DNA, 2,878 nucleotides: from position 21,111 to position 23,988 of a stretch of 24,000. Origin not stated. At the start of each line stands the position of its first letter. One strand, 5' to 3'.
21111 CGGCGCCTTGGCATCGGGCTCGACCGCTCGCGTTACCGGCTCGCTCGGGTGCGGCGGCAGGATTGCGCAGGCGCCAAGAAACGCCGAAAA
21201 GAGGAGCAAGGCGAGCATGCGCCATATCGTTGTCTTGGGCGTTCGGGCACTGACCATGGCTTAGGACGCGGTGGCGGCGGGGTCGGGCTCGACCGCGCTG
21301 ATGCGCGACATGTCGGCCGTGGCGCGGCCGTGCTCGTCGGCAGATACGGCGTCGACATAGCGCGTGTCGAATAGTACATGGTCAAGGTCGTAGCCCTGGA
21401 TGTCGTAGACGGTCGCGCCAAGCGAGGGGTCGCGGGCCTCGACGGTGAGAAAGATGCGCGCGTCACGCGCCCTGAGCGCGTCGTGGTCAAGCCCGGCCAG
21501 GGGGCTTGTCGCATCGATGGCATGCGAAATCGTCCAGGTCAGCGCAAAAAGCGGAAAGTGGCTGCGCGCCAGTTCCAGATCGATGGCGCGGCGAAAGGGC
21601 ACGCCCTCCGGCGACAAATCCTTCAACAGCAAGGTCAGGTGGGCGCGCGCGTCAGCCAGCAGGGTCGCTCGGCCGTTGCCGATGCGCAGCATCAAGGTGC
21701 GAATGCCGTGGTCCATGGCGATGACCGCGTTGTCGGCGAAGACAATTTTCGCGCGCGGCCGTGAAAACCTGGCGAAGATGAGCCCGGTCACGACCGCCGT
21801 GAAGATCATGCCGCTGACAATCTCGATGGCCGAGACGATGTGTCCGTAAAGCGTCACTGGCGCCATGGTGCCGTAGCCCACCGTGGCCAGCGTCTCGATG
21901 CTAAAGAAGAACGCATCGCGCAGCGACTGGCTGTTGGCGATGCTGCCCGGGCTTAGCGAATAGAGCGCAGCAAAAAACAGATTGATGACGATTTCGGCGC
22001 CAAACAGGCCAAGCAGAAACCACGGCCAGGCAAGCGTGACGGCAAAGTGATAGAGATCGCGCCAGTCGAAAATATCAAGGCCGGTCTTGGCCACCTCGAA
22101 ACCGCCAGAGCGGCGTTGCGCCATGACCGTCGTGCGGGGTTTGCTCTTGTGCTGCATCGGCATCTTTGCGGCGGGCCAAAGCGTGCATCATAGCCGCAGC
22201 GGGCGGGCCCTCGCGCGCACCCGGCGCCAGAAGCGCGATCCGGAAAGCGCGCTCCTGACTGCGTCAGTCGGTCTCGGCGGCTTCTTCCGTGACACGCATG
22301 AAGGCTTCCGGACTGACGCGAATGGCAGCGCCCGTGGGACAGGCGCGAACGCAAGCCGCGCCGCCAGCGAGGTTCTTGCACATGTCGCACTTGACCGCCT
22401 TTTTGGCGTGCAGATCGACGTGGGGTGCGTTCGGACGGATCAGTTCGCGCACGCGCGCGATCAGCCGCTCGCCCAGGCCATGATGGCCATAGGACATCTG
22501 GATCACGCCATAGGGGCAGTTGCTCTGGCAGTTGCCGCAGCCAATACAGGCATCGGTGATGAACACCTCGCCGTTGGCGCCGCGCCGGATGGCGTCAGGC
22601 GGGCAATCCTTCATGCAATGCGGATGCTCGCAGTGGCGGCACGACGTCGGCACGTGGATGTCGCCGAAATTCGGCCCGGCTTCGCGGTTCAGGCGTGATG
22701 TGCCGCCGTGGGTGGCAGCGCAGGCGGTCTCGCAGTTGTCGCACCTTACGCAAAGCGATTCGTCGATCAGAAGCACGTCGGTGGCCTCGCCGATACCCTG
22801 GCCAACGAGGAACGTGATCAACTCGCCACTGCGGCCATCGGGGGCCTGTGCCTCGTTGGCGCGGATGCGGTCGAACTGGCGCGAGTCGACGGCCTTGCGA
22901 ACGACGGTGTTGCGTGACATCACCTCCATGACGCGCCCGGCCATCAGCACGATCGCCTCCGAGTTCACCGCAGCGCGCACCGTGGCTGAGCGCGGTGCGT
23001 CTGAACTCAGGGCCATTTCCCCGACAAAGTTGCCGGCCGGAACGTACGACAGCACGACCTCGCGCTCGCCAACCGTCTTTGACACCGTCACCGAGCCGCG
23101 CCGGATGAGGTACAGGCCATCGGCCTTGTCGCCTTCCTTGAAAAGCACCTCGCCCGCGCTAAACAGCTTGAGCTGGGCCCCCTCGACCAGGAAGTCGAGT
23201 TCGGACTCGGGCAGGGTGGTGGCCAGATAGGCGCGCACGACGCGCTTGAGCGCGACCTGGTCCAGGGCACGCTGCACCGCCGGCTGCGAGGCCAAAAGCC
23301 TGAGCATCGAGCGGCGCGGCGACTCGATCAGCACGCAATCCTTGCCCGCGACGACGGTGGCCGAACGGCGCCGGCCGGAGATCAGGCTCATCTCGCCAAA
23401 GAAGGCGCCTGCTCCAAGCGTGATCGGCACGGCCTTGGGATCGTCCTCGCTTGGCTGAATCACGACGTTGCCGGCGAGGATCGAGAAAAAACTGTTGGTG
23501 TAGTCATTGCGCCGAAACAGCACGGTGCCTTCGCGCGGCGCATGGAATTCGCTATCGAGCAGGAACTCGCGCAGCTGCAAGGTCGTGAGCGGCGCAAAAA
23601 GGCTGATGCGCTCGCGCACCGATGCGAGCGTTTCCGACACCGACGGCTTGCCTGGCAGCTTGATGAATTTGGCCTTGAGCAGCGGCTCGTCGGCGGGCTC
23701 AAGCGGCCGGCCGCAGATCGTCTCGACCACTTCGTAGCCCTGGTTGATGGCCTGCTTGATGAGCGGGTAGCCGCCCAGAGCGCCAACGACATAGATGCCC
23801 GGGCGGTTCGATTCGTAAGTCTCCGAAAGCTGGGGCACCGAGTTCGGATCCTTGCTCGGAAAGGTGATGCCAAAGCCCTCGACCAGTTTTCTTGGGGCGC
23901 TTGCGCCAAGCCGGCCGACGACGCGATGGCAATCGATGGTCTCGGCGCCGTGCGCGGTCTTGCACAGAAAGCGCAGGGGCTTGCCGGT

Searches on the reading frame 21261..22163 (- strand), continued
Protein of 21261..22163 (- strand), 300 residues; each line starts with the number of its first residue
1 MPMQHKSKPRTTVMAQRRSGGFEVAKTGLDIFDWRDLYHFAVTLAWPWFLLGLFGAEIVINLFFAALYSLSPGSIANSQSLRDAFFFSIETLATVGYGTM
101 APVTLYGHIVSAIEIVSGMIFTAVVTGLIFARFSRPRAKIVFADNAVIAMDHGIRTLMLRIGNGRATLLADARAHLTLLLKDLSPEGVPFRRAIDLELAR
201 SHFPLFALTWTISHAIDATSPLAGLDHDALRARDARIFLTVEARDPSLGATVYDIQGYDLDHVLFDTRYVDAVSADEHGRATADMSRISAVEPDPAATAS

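Call 40: get_annotated_region(hit=H4, flank=5000)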
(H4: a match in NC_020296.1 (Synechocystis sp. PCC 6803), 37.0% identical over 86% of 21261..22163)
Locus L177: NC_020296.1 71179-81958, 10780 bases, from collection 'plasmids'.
description: Synechocystis sp. PCC 6803 plasmid pSYSM_M, complete sequence
organism: Synechocystis sp. PCC 6803 (NCBI taxid 1148)
taxonomy: Bacteria; Cyanobacteriota; Cyanophyceae; Synechococcales; Merismopediaceae; Synechocystis; Synechocystis sp. PCC 6803
host: -; source: -; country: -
typing (MOB-suite, as given by PLSDB): non-mobilizable
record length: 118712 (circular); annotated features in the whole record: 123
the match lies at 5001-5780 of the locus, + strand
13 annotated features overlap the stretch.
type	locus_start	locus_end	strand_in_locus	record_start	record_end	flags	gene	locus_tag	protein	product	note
CDS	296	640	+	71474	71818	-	-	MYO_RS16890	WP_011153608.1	helix-turn-helix transcriptional regulator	-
CDS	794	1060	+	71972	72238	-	-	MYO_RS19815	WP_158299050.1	hypothetical protein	-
CDS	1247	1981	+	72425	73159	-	-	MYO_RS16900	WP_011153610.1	hypothetical protein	-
CDS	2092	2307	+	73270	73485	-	-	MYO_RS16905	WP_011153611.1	hypothetical protein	-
CDS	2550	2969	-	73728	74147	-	-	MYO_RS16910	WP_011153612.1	VOC family protein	-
CDS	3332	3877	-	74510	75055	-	-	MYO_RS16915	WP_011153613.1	dihydrofolate reductase family protein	-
CDS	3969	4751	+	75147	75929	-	-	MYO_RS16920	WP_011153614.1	Rpn family recombination-promoting nuclease/putative transposase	-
CDS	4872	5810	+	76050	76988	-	-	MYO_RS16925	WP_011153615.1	ion channel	-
CDS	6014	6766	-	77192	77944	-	-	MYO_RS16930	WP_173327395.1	glucose 1-dehydrogenase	-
CDS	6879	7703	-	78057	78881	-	-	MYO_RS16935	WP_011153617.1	alpha/beta hydrolase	-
CDS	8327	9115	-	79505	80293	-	-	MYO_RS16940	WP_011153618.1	YwqG family protein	-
CDS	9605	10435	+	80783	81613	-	-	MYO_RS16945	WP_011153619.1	Rpn family recombination-promoting nuclease/putative transposase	-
CDS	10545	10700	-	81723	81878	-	-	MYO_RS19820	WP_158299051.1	hypothetical protein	-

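Call 41: get_annotated_region(hit=H10, flank=5000)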
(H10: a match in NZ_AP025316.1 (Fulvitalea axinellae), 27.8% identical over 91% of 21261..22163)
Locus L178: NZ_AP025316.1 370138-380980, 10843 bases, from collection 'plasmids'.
description: Fulvitalea axinellae strain DSM 100852 plasmid pFA2, complete sequence
organism: Fulvitalea axinellae (NCBI taxid 1182444)
taxonomy: Bacteria; Bacteroidota; Cytophagia; Cytophagales; Persicobacteraceae; Fulvitalea; Fulvitalea axinellae
host: -; source: -; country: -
typing (MOB-suite, as given by PLSDB): non-mobilizable
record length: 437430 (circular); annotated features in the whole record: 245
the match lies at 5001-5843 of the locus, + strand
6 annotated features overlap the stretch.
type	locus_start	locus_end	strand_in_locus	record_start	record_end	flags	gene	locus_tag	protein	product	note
CDS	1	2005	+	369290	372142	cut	-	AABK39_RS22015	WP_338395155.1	hypothetical protein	-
CDS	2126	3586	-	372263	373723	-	-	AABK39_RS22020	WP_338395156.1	sulfatase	-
CDS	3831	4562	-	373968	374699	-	-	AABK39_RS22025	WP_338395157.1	histidine phosphatase family protein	-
CDS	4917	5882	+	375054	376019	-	-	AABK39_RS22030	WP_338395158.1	ion channel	-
CDS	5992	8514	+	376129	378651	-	-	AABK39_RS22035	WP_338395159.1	hypothetical protein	-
CDS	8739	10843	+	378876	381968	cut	-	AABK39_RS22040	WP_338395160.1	T9SS type A sorting domain-containing protein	-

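Call 47: find_encoding_contigs(protein=P0005, flank=5000, max_places=2)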
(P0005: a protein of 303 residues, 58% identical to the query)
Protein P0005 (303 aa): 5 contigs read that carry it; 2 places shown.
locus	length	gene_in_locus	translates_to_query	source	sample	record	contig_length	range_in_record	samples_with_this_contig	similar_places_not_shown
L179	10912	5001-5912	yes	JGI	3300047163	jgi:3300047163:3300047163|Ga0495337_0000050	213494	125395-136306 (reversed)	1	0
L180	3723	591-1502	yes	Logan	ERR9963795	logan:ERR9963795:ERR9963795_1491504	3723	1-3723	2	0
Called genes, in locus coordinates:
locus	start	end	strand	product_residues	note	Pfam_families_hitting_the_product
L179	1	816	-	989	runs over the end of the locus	PF13620:CarboxypepD_reg, PF25183:OMP_b-brl_4, PF00593:TonB_dep_Rec_b-barrel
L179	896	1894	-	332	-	PF00356:LacI, PF00532:Peripla_BP_1, PF13407:Peripla_BP_4, PF13377:Peripla_BP_3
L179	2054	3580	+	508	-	PF01229:Glyco_hydro_39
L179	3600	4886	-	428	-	PF07690:MFS_1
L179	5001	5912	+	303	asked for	PF01007:IRK (faint), PF07885:Ion_trans_2, PF17655:IRK_C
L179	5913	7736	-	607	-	PF00072:Response_reg, PF00990:GGDEF, PF00563:EAL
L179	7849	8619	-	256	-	PF00005:ABC_tran, PF13304:AAA_21 (faint)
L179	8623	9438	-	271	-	PF00528:BPD_transp_1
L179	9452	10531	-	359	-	PF13379:NMT1_2 (faint)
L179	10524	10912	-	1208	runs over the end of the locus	PF00289:Biotin_carb_N, PF02786:CPSase_L_D2, PF07478:Dala_Dala_lig_C (weak), PF02785:Biotin_carb_C, PF02626:CT_A_B, PF02682:CT_C_D, PF00364:Biotin_lipoyl, PF25917:BSH_RND, +1 more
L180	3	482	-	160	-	?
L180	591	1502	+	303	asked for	PF01007:IRK (faint), PF07885:Ion_trans_2, PF17655:IRK_C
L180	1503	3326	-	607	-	PF00072:Response_reg, PF00990:GGDEF, PF00563:EAL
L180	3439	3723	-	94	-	?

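Call 48: find_encoding_contigs(protein=P0004, flank=5000, max_places=2)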
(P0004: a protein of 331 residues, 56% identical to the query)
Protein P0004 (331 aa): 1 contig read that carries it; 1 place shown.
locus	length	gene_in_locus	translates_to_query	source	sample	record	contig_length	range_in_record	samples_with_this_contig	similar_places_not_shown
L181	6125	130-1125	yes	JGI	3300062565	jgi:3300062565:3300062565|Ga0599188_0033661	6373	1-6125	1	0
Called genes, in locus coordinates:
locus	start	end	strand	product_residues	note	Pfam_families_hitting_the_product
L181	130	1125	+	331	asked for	PF01007:IRK (weak), PF07885:Ion_trans_2, PF17655:IRK_C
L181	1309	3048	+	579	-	PF00528:BPD_transp_1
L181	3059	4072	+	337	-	PF00005:ABC_tran, PF13304:AAA_21 (faint)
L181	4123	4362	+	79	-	PF09821:AAA_assoc_C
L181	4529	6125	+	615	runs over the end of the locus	?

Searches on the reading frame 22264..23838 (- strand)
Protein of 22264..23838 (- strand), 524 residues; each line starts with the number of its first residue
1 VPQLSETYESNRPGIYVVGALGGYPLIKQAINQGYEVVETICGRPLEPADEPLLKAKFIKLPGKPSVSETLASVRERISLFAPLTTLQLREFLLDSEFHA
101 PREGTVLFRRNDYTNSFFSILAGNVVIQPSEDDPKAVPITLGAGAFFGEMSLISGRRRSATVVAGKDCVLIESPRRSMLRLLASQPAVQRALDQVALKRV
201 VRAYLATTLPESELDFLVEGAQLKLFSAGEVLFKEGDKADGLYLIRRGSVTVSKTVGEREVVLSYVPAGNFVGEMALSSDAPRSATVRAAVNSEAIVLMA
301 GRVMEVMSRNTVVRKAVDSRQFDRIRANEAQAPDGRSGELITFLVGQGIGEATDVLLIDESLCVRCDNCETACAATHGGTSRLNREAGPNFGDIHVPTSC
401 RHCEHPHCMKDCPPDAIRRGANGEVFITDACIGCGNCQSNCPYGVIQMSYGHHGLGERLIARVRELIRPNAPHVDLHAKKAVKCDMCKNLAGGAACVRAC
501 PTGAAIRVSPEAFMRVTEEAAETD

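Call 4: search_protein_families(library=pfam, proteins=[window:22264-23838:-])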
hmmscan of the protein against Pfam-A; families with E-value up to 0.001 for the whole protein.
window:22264-23838:- (524 aa): 12 families
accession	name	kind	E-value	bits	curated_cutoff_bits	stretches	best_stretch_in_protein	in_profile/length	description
PF00027.35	cNMP_binding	-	1.8e-37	127.6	27.5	2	225-310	3-89/89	Cyclic nucleotide-binding domain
PF13187.11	Fer4_9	-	1.6e-11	44.5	27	1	430-504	1-51/52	4Fe-4S dicluster domain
PF12837.12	Fer4_6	-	5.8e-11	42.2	25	1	426-446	4-24/24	4Fe-4S binding domain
PF12838.12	Fer4_7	-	1.6e-10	41.7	27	2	431-504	2-52/52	4Fe-4S dicluster domain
PF13247.11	Fer4_11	-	1.5e-09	38.4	26.2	1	396-449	6-62/100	4Fe-4S dicluster domain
PF00037.32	Fer4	-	4.5e-09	36.2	21.1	1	425-447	2-24/24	4Fe-4S binding domain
PF13237.11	Fer4_10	-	1.8e-07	31.4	25.5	1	395-442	4-53/53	4Fe-4S dicluster domain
PF14697.11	Fer4_21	-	1.8e-06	28.4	35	1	399-448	7-59/59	4Fe-4S dicluster domain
PF25160.1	LdpA_Fe-S-bd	-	3.3e-06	27.2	27.6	1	402-448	4-45/49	LdpA Fe-S cluster-binding domain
PF12797.12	Fer4_2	-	1.2e-05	25.3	24.5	1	426-443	5-22/22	4Fe-4S binding domain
PF13484.11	Fer4_16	-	2e-05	25.7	30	0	431-489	2-61/66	4Fe-4S double cluster binding domain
PF13183.11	Fer4_8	-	7.6e-05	23.6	27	1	429-503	3-67/68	4Fe-4S dicluster domain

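Call 5: search_protein_families(library=ncbifam, proteins=[window:22264-23838:-], max_evalue=0.01)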
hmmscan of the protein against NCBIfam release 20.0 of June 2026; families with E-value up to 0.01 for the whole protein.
window:22264-23838:- (524 aa): 56 families (the best 25 are shown)
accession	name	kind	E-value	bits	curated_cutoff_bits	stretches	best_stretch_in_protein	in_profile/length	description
NF008732.0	PRK11753.1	equivalog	1.8e-24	86.4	266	2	210-328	12-132/214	cAMP-activated global transcriptional regulator CRP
NF058543.1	ActPatMycb56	equivalog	1.6e-21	76.5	460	2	214-291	12-89/317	acetyltransferase Pat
NF009408.0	PRK12769.1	equivalog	2.1e-16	59.2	1003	1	357-516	6-153/659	formate-dependent uric acid utilization protein AegA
TIGR03896.1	cyc_nuc_ocin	subfamily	1e-15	58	161.05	2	205-298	145-239/317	bacteriocin-type transport-associated protein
NF007658.0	PRK10330.1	equivalog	3.9e-14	52.5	260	1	356-514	5-161/181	electron transport protein HydN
NF041163.2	encap_f2b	equivalog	7e-14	51.8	400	1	210-326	84-202/450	family 2B encapsulin nanocompartment shell protein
TIGR02951.1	DMSO_dmsB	equivalog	4.4e-13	49.6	214.1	1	395-449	59-115/161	DMSO/selenate family reductase complex B subunit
NF041715.1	arsenate_red_ArrB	equivalog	1.2e-12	47.9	450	1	357-449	6-107/233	arsenate respiratory reductase iron-sulfur subunit ArrB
NF038355.1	FDH3_beta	equivalog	3.9e-12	46.6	240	1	356-449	5-104/180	formate dehydrogenase FDH3 subunit beta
NF045766.1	PhenlGlyoxDHPadI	equivalog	1.4e-11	43.8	700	1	352-449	3-106/443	NADH-dependent phenylglyoxylate dehydrogenase subunit beta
TIGR03149.1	cyt_nit_nrfC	equivalog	9.2e-11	41.5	377.6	1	356-446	41-142/225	cytochrome c nitrite reductase Fe-S protein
TIGR01582.1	FDH-beta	equivalog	2e-10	40.3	334.7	1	399-449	92-144/283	formate dehydrogenase subunit beta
NF007382.0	PRK09898.1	equivalog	9.2e-10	38.4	213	1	386-445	108-170/208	ferredoxin-like protein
NF045797.1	DsrO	equivalog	1.1e-09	38.1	200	1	393-452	96-156/235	sulfate reduction electron transfer complex DsrMKJOP subunit DsrO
NF009451.0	PRK12809.1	equivalog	1.2e-09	37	1154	1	359-508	8-136/639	formate-dependent uric acid utilization protein YgfT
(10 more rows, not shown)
